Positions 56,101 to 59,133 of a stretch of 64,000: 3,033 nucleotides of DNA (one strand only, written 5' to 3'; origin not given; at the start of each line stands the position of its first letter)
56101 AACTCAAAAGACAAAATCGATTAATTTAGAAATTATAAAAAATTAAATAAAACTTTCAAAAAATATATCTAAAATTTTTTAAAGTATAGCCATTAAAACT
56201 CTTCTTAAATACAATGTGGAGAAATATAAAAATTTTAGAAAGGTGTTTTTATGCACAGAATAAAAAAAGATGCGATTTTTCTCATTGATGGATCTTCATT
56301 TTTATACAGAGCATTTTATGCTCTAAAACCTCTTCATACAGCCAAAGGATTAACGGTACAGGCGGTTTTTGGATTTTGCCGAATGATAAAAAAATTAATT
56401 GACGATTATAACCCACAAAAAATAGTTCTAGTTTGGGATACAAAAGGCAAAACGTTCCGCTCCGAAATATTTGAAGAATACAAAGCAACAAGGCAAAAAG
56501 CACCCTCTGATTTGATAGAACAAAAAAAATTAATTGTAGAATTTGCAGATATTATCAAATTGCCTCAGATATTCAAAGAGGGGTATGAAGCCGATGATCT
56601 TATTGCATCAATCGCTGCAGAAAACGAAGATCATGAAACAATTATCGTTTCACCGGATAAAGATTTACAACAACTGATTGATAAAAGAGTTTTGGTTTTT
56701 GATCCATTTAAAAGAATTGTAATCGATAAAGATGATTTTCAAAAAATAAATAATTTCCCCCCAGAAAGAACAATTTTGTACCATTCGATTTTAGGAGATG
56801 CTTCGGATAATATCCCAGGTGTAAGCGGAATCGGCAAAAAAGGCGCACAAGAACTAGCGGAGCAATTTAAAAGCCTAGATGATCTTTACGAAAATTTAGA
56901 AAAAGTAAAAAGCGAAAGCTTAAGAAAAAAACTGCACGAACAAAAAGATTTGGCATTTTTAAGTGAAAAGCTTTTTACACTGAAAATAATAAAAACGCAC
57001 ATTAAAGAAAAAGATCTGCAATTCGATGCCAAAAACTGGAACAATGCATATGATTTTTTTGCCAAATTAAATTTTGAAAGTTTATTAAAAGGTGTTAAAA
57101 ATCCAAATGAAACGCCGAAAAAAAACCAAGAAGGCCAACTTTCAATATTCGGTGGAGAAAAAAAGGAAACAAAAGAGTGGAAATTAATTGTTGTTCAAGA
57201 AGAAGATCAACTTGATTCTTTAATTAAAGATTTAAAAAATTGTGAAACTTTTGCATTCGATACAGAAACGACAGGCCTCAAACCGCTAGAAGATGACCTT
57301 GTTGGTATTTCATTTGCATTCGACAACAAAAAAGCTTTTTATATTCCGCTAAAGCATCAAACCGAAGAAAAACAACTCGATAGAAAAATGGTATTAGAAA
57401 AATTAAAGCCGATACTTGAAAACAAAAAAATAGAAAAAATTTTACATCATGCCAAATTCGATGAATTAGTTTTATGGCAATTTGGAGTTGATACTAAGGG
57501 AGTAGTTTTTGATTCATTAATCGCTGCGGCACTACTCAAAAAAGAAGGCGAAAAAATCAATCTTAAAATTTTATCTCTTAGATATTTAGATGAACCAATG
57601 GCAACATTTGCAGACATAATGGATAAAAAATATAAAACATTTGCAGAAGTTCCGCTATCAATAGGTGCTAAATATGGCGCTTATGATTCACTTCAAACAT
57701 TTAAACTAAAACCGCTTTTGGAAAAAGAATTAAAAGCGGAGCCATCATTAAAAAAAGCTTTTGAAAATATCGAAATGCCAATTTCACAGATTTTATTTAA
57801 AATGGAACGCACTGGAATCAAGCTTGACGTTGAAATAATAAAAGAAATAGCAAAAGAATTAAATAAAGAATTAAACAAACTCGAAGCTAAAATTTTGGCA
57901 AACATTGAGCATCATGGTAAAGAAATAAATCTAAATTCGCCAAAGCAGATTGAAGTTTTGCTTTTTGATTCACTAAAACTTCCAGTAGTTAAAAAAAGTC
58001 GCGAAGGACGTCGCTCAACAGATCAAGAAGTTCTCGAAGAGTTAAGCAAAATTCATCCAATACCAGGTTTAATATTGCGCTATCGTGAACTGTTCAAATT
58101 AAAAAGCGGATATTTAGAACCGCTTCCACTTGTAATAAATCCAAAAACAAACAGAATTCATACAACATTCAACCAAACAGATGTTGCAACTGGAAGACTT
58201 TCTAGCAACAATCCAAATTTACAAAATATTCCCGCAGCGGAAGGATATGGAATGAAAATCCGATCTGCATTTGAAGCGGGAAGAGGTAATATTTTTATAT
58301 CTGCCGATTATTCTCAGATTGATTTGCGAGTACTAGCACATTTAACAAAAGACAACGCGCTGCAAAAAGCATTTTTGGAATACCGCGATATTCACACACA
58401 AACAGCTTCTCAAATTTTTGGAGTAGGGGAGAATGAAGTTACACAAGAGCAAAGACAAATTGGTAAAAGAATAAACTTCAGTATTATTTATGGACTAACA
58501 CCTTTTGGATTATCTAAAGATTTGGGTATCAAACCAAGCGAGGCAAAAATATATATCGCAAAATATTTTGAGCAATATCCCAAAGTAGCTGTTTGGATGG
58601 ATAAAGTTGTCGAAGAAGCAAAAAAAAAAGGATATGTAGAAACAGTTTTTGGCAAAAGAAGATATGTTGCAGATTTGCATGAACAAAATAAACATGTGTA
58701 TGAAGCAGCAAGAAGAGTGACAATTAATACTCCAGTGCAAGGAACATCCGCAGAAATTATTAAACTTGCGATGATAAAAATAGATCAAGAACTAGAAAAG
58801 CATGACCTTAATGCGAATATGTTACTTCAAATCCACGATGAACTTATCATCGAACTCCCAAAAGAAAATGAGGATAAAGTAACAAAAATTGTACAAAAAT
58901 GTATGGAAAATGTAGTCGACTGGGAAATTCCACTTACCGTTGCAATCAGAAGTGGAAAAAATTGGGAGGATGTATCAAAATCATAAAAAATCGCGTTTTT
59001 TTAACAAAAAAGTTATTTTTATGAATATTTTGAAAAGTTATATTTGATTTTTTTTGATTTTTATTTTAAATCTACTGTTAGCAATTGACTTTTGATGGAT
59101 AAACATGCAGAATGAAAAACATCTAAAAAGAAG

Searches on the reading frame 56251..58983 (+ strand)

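Call 84: search_protein_families(library=pfam, proteins=[window:56251-58983:+], max_evalue=0.00001)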
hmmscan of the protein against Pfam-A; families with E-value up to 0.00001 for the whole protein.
window:56251-58983:+ (911 aa): 5 families
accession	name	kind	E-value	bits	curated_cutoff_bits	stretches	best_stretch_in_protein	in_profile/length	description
PF00476.26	DNA_pol_A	-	2.7e-146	487.8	34.3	1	529-907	3-381/381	DNA polymerase family A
PF02739.22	5_3_exonuc_N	-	5.4e-48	163.3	34.3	1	9-162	2-158/164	5'-3' exonuclease, N-terminal resolvase-like domain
PF01612.26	DNA_pol_A_exo1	-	7.9e-29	101.1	23.6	1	314-495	3-173/173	3'-5' exonuclease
PF01367.25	5_3_exonuc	-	6.3e-23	81.5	40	1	170-258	2-91/97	5'-3' exonuclease, C-terminal SAM fold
PF22619.2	DNA_polI_exo1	-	2.9e-07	30.8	27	1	347-442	12-97/140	DNA polymerase I, ribonuclease H-like domain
